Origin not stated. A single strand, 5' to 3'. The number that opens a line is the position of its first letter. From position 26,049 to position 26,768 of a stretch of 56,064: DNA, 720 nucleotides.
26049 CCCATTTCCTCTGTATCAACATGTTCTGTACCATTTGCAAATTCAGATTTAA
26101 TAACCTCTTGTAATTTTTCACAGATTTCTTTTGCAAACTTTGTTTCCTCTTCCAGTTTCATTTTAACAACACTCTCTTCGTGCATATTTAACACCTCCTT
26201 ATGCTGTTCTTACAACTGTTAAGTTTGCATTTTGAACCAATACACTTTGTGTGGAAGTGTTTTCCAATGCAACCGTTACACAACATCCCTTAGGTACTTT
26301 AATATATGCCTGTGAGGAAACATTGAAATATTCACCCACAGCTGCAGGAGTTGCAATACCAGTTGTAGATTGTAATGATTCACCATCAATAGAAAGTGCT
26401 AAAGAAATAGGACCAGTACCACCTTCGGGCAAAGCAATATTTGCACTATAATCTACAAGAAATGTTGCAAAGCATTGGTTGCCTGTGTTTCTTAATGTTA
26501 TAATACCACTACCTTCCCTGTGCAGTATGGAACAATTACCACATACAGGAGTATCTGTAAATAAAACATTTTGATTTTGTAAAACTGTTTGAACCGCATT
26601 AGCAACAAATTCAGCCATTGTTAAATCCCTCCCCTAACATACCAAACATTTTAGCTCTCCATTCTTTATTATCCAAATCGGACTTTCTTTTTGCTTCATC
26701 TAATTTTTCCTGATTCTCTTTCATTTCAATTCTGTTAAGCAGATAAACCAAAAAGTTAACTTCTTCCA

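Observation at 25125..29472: Accessory island of low-complexity, membrane and Cys-rich proteins under a sigma-region-4 regulator, resembling spore-surface components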

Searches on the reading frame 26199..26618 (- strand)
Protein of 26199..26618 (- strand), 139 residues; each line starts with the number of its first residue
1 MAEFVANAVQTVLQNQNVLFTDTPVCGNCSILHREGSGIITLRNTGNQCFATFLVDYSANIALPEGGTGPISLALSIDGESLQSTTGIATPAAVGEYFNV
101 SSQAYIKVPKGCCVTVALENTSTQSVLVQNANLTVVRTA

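Call 5: search_protein_families(library=pfam, proteins=[window:26199-26618:-], max_evalue=1)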
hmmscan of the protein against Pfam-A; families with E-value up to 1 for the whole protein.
window:26199-26618:- (139 aa): 2 families
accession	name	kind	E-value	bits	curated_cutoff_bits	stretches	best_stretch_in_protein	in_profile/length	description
PF18356.7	DUF5608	-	0.0096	16.3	25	1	105-128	3-26/56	Domain of unknown function (DUF5608)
PF22269.2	TagH_SH3-like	-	0.081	13.6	27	1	105-137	22-54/62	Teichoic acid transporter subunit TagH, SH3-like domain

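Call 6: search_protein_families(library=phrogs, proteins=[window:26199-26618:-], max_evalue=0.1)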
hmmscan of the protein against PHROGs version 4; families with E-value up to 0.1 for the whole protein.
window:26199-26618:- (139 aa): 1 family
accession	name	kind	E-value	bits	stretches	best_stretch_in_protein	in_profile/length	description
phrog_20016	-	unknown function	1e-55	188.2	1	1-138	1-140/141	-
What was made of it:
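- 26199..26618 (-): o139: core TNF/C1q/BclA-C-terminal-type jelly-roll protein; standalone domain with an invariant CC pair. phrog_20016 E = 1e-55 (call 6).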

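Call 10: search_dna_similar(query=window:26199-26618:-, collection=phages, mode=protein, max_evalue=0.001, max_rows=40)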
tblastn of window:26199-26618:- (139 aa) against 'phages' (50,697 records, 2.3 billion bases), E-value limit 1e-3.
Records with a match: 16; places in all: 16; records where one place covers at least 80% of the query: 16.
Best place of each record, by identity: 60-80% 4; <60% 12.
By first word of the organism name: Bacteriophage 12; Dulem 3; Butyrivibrio 1.
By host as written in the record: - 12; Propithecus coquereli 2; Butyrivibrio fibrisolvens DSM 3071 1; Varecia variegata 1.
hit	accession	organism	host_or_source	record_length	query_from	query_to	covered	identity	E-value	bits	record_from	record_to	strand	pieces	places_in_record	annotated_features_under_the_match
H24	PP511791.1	Dulem virus 39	Propithecus coquereli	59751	3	139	99%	62.1%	5e-45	161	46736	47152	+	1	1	hypothetical protein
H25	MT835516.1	Bacteriophage sp.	human fecal samples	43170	1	139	100%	60.7%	4e-47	167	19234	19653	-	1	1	record has no annotation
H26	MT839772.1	Bacteriophage sp.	human fecal samples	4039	1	139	100%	60.0%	2e-43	156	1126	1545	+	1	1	record has no annotation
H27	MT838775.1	Bacteriophage sp.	human fecal samples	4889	1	139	100%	60.0%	4e-43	155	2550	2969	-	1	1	record has no annotation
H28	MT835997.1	Bacteriophage sp.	human fecal samples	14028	1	139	100%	59.3%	3e-43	156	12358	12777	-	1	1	record has no annotation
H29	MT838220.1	Bacteriophage sp.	human fecal samples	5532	1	139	100%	58.6%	1e-43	157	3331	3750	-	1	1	record has no annotation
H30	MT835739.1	Bacteriophage sp.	human fecal samples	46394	1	139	100%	58.6%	5e-42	152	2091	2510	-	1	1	record has no annotation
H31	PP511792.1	Dulem virus 33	Propithecus coquereli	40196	3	139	99%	55.8%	4e-44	159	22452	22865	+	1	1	hypothetical protein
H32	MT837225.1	Bacteriophage sp.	human fecal samples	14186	1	139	100%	54.6%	2e-39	145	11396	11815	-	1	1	record has no annotation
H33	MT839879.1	Bacteriophage sp.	human fecal samples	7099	1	139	100%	53.2%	1e-37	140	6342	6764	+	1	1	record has no annotation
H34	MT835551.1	Bacteriophage sp.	human fecal samples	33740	1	139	100%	52.1%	4e-38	141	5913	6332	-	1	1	record has no annotation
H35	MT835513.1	Bacteriophage sp.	human fecal samples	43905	1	139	100%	52.1%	1e-34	131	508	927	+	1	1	record has no annotation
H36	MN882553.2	Butyrivibrio virus Ceridwen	Butyrivibrio fibrisolvens DSM 3071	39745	1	139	100%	47.7%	3e-35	133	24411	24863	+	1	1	hypothetical protein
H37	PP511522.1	Dulem virus 35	Varecia variegata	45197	1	137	99%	47.1%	2e-27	111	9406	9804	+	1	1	hypothetical protein (x2)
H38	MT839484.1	Bacteriophage sp.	human fecal samples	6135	1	137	99%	42.8%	1e-22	97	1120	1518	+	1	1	record has no annotation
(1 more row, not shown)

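Call 11: get_annotated_region(hit=H36, flank=9000)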
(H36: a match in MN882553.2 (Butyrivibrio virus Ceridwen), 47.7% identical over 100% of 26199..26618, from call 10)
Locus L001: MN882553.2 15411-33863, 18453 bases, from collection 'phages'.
description: Butyrivibrio virus Ceridwen, complete genome.
organism: Butyrivibrio virus Ceridwen (NCBI taxid 2696359)
taxonomy: Viruses; Duplodnaviria; Heunggongvirae; Uroviricota; Caudoviricetes
host: Butyrivibrio fibrisolvens DSM 3071; source: -; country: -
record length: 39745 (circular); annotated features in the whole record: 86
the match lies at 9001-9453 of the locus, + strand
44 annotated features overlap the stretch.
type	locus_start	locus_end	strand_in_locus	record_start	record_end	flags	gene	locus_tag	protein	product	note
CDS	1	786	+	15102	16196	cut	-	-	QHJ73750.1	hypothetical protein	Hypothetical coding region with unknown function. ORF predicted by GeneMarkS-2, Glimmer3, Phanotate-v1.1.2, ...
CDS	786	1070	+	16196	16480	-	-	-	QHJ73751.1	hypothetical protein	Hypothetical coding region with unknown function. ORF predicted by GeneMarkS-2, Glimmer3, Phanotate-v1.1.2, ...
regulatory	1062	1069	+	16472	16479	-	-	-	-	promoter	promoter predicted by PhagePromoter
CDS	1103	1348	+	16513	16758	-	-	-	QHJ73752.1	hypothetical protein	Hypothetical coding region with unknown function. ORF predicted by GeneMarkS-2, Glimmer3, Phanotate-v1.1.2, ...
repeat_region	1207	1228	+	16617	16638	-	-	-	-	-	Score 52: 20/22 (90%25) matches%2C 0 gaps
repeat_region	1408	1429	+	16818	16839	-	-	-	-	-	Score 52: 20/22 (90%25) matches%2C 0 gaps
CDS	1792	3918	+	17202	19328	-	-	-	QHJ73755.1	hypothetical protein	Hypothetical coding region with unknown function. ORF predicted by Phanotate-v1.1.2, Prodigal-v2.6.3.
CDS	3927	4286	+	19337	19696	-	-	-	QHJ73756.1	hypothetical protein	Hypothetical coding region with unknown function. ORF predicted by GeneMarkS-2, Glimmer3, Phanotate-v1.1.2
CDS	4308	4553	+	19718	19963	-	-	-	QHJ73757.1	hypothetical protein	Hypothetical coding region with unknown function. ORF predicted by GeneMarkS-2, Glimmer3, Phanotate-v1.1.2, ...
regulatory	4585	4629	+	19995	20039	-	-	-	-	terminator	Predicted by FindTerm v2.8.1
CDS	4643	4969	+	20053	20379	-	-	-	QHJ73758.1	hypothetical protein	Hypothetical coding region with unknown function. ORF predicted by Phanotate-v1.1.2, Prodigal-v2.6.3. Alternative ORF ...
CDS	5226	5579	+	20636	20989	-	-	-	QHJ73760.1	hypothetical protein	Hypothetical coding region with unknown function. ORF predicted by GeneMarkS-2, Glimmer3, Phanotate-v1.1.2, ...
CDS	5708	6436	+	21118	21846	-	-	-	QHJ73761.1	hypothetical protein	Pfam endo-beta-N-acetylglucosaminidase domain 17-157bp (PF01832.20), putative peptidoglycan binding domain 1 184-239bp ...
regulatory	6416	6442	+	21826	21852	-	-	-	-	promoter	promoter predicted by PhagePromoter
CDS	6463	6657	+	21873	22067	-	-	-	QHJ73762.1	hypothetical protein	Hypothetical coding region with unknown function. ORF predicted by GeneMarkS-2, Glimmer3, Phanotate-v1.1.2, ...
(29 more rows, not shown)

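Call 12: get_annotated_region(hit=H24, flank=8000)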
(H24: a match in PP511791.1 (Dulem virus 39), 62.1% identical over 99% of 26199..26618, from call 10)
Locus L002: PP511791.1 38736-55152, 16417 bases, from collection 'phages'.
description: Dulem virus 39 isolate Duke_28FS_1, complete genome.
organism: Dulem virus 39 (NCBI taxid 3145757)
taxonomy: Viruses; Duplodnaviria; Heunggongvirae; Uroviricota; Caudoviricetes
host: Propithecus coquereli; source: feces; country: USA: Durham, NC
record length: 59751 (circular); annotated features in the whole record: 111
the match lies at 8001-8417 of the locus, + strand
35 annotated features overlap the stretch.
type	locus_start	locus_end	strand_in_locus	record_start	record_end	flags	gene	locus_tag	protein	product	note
CDS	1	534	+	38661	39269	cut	-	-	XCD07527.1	hypothetical protein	-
CDS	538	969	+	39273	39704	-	-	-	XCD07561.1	YopX protein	-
CDS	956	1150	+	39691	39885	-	-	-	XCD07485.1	hypothetical protein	-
CDS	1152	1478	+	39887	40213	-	-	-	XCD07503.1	hypothetical protein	-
CDS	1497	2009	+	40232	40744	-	-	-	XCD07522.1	hypothetical protein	-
CDS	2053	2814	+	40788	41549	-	-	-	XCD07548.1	replisome organizer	-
CDS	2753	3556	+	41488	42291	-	-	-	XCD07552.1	replicative helicase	-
CDS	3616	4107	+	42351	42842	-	-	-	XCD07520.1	hypothetical protein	-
CDS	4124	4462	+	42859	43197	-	-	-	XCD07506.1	hypothetical protein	-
CDS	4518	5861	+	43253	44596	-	-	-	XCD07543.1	integrase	-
CDS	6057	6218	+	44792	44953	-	-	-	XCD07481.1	hypothetical protein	-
CDS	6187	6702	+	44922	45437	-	-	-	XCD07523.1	hypothetical protein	-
CDS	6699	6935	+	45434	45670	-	-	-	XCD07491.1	hypothetical protein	-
CDS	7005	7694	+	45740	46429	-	-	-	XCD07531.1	hypothetical protein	-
CDS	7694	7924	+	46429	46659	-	-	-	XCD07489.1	hypothetical protein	-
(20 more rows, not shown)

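Call 13: get_annotated_region(hit=H31, flank=8000)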
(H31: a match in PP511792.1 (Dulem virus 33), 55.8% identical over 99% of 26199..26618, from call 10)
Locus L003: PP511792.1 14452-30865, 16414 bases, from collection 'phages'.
description: Dulem virus 33 isolate Duke_28FS_2, complete genome.
organism: Dulem virus 33 (NCBI taxid 3145751)
taxonomy: Viruses; Duplodnaviria; Heunggongvirae; Uroviricota; Caudoviricetes
host: Propithecus coquereli; source: feces; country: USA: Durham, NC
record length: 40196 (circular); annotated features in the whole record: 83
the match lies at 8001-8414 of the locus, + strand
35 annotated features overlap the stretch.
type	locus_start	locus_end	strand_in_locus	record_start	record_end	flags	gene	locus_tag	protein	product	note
CDS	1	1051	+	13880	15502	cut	-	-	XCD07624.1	hypothetical protein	-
CDS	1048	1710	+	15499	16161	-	-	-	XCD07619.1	hypothetical protein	-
CDS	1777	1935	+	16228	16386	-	-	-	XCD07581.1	hypothetical protein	-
CDS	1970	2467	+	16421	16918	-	-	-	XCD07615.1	hypothetical protein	-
CDS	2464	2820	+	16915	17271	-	-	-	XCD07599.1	hypothetical protein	-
CDS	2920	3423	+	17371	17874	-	-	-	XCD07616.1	hypothetical protein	-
CDS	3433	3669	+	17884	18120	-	-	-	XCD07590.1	hypothetical protein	-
CDS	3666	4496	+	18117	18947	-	-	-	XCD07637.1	PGrP protein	-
CDS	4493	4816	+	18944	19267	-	-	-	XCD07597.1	hypothetical protein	-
CDS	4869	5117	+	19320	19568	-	-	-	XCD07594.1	hypothetical protein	-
CDS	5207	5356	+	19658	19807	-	-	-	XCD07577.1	hypothetical protein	-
CDS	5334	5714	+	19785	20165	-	-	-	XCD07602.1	hypothetical protein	-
CDS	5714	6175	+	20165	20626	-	-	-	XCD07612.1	hypothetical protein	-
CDS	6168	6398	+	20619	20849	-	-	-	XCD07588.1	hypothetical protein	-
CDS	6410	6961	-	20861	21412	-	-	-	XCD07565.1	endonuclease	-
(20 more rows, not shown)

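Call 14: search_protein_families(library=ncbifam, proteins=[window:26199-26618:-], max_evalue=1)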
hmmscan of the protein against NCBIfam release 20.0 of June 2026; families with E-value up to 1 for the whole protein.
window:26199-26618:- (139 aa): 0 families

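Call 15: search_solved_structures(query=window:26199-26618:-, max_evalue=10)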
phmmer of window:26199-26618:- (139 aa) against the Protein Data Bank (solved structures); distinct sequences matched with E-value up to 10: 1.
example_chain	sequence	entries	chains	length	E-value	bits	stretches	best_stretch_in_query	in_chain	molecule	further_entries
6yq4_A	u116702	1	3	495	1.3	12.3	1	14-67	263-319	Tannase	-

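Call 16: find_homologous_proteins(query=window:26199-26618:-, max_evalue=0.001)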
Query window:26199-26618:- (139 aa): 1654 proteins with E <= 0.001 among 1678 candidates; the best 120 are listed.
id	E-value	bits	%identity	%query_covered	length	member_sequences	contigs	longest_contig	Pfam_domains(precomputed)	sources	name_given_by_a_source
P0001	2.3e-83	294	100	100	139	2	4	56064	-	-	-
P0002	1.8e-56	207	72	99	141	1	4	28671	-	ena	-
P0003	6.0e-53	196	71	99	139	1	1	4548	-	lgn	-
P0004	2.9e-51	191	68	99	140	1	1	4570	-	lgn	-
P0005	4.5e-49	183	61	100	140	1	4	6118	-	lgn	-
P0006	4.6e-49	183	68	99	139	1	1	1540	-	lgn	-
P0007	5.8e-49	183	64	100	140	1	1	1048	-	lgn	-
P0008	9.0e-49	183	68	99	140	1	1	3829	-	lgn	-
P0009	1.4e-48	182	65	99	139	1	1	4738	-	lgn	-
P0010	1.5e-48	182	63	100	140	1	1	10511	-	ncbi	-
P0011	1.8e-48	181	67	99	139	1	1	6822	-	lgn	-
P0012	2.4e-48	181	65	99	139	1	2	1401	-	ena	-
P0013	3.2e-48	181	64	99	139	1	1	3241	-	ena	-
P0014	3.7e-48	181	63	100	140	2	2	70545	-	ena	-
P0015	3.8e-48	180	65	99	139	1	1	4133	-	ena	-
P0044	2.0e-47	178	66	99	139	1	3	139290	-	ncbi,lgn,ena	-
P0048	2.2e-47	178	64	99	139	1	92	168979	-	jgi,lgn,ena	jgi:hypothetical protein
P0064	3.3e-47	177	64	99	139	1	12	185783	-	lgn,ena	-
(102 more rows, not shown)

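Call 19: find_related_loci(query=A1, collection=genome_contigs, flank=8000)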
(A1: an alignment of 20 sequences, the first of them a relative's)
Query A1 (139 aa) in genome_contigs; peptide patterns used: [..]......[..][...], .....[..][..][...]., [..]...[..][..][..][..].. (x = any residue, [..] = any of these).
241 stretches matched a pattern; 183 encode a relative of the query (tblastn E <= 1e-3); the best 80 are kept; 80 distinct loci.
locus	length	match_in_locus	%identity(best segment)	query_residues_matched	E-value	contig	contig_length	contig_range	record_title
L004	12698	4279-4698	61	1-139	4e-50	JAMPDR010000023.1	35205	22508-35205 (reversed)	MAG: Ruminococcus sp. isolate NALB_7823_32 Scaffold_#23__SCF_023___35205_bp, whole genome shotgun sequence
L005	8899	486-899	61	3-139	2e-49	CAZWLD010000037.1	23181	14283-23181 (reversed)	MAG TPA_asm: uncultured Anaeroplasmatales bacterium isolate binchicken_co370_319 genome assembly, contig: NODE_2388_leng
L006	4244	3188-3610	59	1-139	6e-49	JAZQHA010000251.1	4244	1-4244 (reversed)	MAG: Acutalibacteraceae bacterium isolate T1900044629_TS20190095.MAGScoT_cleanbin_000018 SGB_998_k141_368433, whole geno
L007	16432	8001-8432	60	1-139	3e-48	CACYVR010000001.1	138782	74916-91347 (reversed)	uncultured Methanobrevibacter sp. isolate RUG12316 genome assembly, contig: RUG12316_asm_1, whole genome shotgun sequenc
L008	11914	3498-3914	60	1-139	7e-48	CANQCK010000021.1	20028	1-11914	MAG: uncultured Clostridia bacterium isolate Lapin-003-2__bin65 genome assembly, contig: Lapin-003-2__NODE_2573_length_2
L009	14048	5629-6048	60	3-139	6e-48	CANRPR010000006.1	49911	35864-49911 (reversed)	MAG: uncultured Clostridia bacterium isolate Lapin-018__bin14 genome assembly, contig: Lapin-018__NODE_557_length_49911_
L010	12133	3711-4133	60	1-139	3e-47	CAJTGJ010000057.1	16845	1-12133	Oscillospiraceae bacterium isolate B95_20_FP_BP genome assembly, contig: MGBC000146.57, whole genome shotgun sequence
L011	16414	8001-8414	56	1-137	4e-47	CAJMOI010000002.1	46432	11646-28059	TPA_asm: uncultured bacterium isolate SRR1778451-bin.23 genome assembly, contig: NODE_603_length_46432_cov_4.035168, who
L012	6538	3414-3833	59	1-139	9e-47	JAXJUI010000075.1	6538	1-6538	MAG: Agathobacter sp. isolate DOME_MAG_5004 5004_C0320_k141_82155, whole genome shotgun sequence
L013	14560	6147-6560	56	3-139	6e-47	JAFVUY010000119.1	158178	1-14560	MAG: Bacilli bacterium isolate RGIG5418 Sheep_Colon-4__c423281, whole genome shotgun sequence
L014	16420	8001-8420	60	1-139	1e-46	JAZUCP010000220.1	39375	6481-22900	MAG: Acetatifactor sp. isolate T1900045313_YK20190002.MAGScoT_cleanbin_000094 SGB_6257_k141_5798292, whole genome shotgu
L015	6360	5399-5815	55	1-137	2e-46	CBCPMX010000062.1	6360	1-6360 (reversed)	MAG: uncultured Oscillospiraceae bacterium isolate metabat2_coassembly.36_MAGs genome assembly, contig: k87_50594, whole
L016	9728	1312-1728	58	1-139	2e-46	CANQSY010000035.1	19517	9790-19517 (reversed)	MAG: uncultured Akkermansia sp. isolate Lapin-032__bin72 genome assembly, contig: Lapin-032__NODE_4209_length_19517_cov_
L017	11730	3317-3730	58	1-137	3e-46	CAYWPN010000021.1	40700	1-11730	MAG TPA_asm: uncultured Alistipes sp. isolate SRP222994_co1_313 genome assembly, contig: NODE_1681_length_40700_cov_88.4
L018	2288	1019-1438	56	1-139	3e-46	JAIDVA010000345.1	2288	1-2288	MAG: Eubacterium sp. isolate SC0369_comb_24 SC0369_comb_24_contig_345, whole genome shotgun sequence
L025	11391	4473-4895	56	1-139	2e-44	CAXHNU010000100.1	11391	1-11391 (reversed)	MAG: uncultured Butyricicoccus sp. isolate ena-SAMPLE-TAB-22-03-2024-10:43:23:840-115498 genome assembly, contig: NODE_2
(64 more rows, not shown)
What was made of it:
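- It stays 47-72% identical across phages with unrelated backbones (calls 16, 19). Most predicted hosts are Clostridia (call 19).
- Tried and rejected: Assignments to Akkermansia, Alistipes, Methanobrevibacter and similar were discounted as binning errors of phage contigs (call 19).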

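Call 21: predict_structure(alignment_id=A1)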
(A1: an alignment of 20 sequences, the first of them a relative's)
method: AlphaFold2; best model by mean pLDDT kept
length: 139 residues; sequences in the alignment: 20
mean_pLDDT: 82.8   pTM: 0.77
mean pLDDT of the five models: 82.8, 79.3, 79.2, 79.2, 74.8
residues with pLDDT >= 90: 31; 70-90: 89; 50-70: 18; < 50: 1
segments of 3 or more residues with pLDDT < 50: none
pLDDT, mean of each block of 10 residues (from residue 1): 81 90 62 83 86 90 83 86 65 77 90 91 89 86
secondary structure, 60 per line:
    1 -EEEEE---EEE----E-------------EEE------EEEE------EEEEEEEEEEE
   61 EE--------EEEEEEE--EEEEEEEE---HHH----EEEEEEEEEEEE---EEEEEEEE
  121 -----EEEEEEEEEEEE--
elements in order: E2-6 E10-12 E31-33 E40-43 E50-62 E71-77 E80-87 E98-109 E113-120 E126-137
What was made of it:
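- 26199..26618 (-): AF2 pLDDT 82.8 (call 21).
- On BclA family (collagen-like exosporium glycoprotein, Pfam BclA_C): AF2 model pLDDT 82.8 (call 21).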

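Call 24: fold_search(model_id=the predicted structure, library=pdb)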
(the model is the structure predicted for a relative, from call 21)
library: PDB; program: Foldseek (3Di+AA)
matches with E <= 10: 1900; with E <= 0.001: 142
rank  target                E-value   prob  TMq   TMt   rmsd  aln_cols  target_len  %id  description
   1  9h38_M                8.4e-07  1.00  0.70  0.72   3.1       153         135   12  C-terminal domain of the F-ENA tip fibrillum F-BclA from Bacillus thuringiensis (released 2025-03-12)
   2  9h38_L                8.9e-07  1.00  0.68  0.68   3.7       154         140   14  C-terminal domain of the F-ENA tip fibrillum F-BclA from Bacillus thuringiensis (released 2025-03-12)
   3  9h38_K                1.2e-06  1.00  0.71  0.71   3.1       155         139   12  C-terminal domain of the F-ENA tip fibrillum F-BclA from Bacillus thuringiensis (released 2025-03-12)
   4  9h38_B                1.3e-06  1.00  0.72  0.73   3.1       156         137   12  C-terminal domain of the F-ENA tip fibrillum F-BclA from Bacillus thuringiensis (released 2025-03-12)
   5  7r1m_A                2.3e-06  1.00  0.68  0.61   4.7       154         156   16  Crystal structure of ExsFA, a Bacillus cereus spore exosporium protein (released 2023-02-15)
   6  9h38_A                2.5e-06  1.00  0.72  0.71   3.1       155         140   12  C-terminal domain of the F-ENA tip fibrillum F-BclA from Bacillus thuringiensis (released 2025-03-12)
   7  9h38_S                2.5e-06  1.00  0.67  0.68   3.8       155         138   12  C-terminal domain of the F-ENA tip fibrillum F-BclA from Bacillus thuringiensis (released 2025-03-12)
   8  9h38_R                3.6e-06  1.00  0.68  0.67   3.5       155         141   13  C-terminal domain of the F-ENA tip fibrillum F-BclA from Bacillus thuringiensis (released 2025-03-12)
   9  7r1m_B                4.9e-06  1.00  0.69  0.64   4.9       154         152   15  Crystal structure of ExsFA, a Bacillus cereus spore exosporium protein (released 2023-02-15)
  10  9h3d_E                6.1e-06  1.00  0.59  0.56   8.3       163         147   16  F-ENA exosporium anchoring complex between ExsF and a peptide derived from the N-terminus of F-Anchor (released 2025-03-12)
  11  8ke9_A                7.6e-06  1.00  0.63  0.43   4.7       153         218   13  The CBD domain of cyanophage A-1(L) short tail fiber (released 2024-04-10)
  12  9h3d_D                7.6e-06  1.00  0.58  0.55   8.3       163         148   16  F-ENA exosporium anchoring complex between ExsF and a peptide derived from the N-terminus of F-Anchor (released 2025-03-12)
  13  6a3v_E                1.2e-05  1.00  0.60  0.57   5.2       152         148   14  Complex structure of human 4-1BB and 4-1BBL (released 2018-10-10)
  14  6mgp_A                1.3e-05  1.00  0.60  0.57   4.9       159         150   13  Structure of human 4-1BB / 4-1BBL complex (released 2018-11-14)
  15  6cu0_E                1.4e-05  1.00  0.61  0.59   4.8       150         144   15  Crystal structure of 4-1BBL/4-1BB (C121S) complex in P21 space group (released 2018-05-09)
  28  3tyj                  2.5e-05  1.00  0.62  0.63   4.6       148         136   16  Bacillus collagen-like protein of anthracis P159S mutant (released 2012-03-14)
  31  2z5w                  3.0e-05  1.00  0.63  0.64   4.3       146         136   14  tBclA, a recombinant spore surface protein from Bacillus anthracis (released 2008-04-22)
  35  1wck                  4.0e-05  1.00  0.60  0.61   4.6       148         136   15  Crystal structure of the C-terminal domain of BclA, the major antigen of the exosporium of the Bacillus anthracis spore. (released 2005-10-25)
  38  9eul                  4.7e-05  1.00  0.59  0.26   4.5       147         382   12  Cryo-EM structure of Staphylococcus aureus bacteriophage phi812 central spike protein - knob and petal domains (released 2025-04-09)
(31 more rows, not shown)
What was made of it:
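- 26199..26618 (-): Foldseek: F-BclA CTD 9h38 E = 8e-7, ExsFA 7r1m, BclA 1wck, TNF ligands, C1q (call 24).
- On BclA family (collagen-like exosporium glycoprotein, Pfam BclA_C): Foldseek hits 9h38, 1wck, 2z5w and 3tyj with E = 8e-7 to 4e-5 (call 24).
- On ExsFA/BxpB: The fold matches 7r1m (E = 2e-6; call 24).
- Closest known: BclA C-terminal domain, F-BclA and ExsFA/BxpB of the Bacillus cereus group exosporium. Same: o139 has the same TNF/C1q-type jelly roll (Foldseek E = 8e-7 to 4e-5, TM 0.6-0.72; call 24).
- Checked: The 139-aa ORF models as a BclA-C/ExsF/TNF-type jelly roll (pLDDT 82.8; calls 21, 24).
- o139 has the fold of ExsFA and the BclA C-terminal domain (call 24). The C1q/TNF fold often binds glycans or receptors (call 24).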
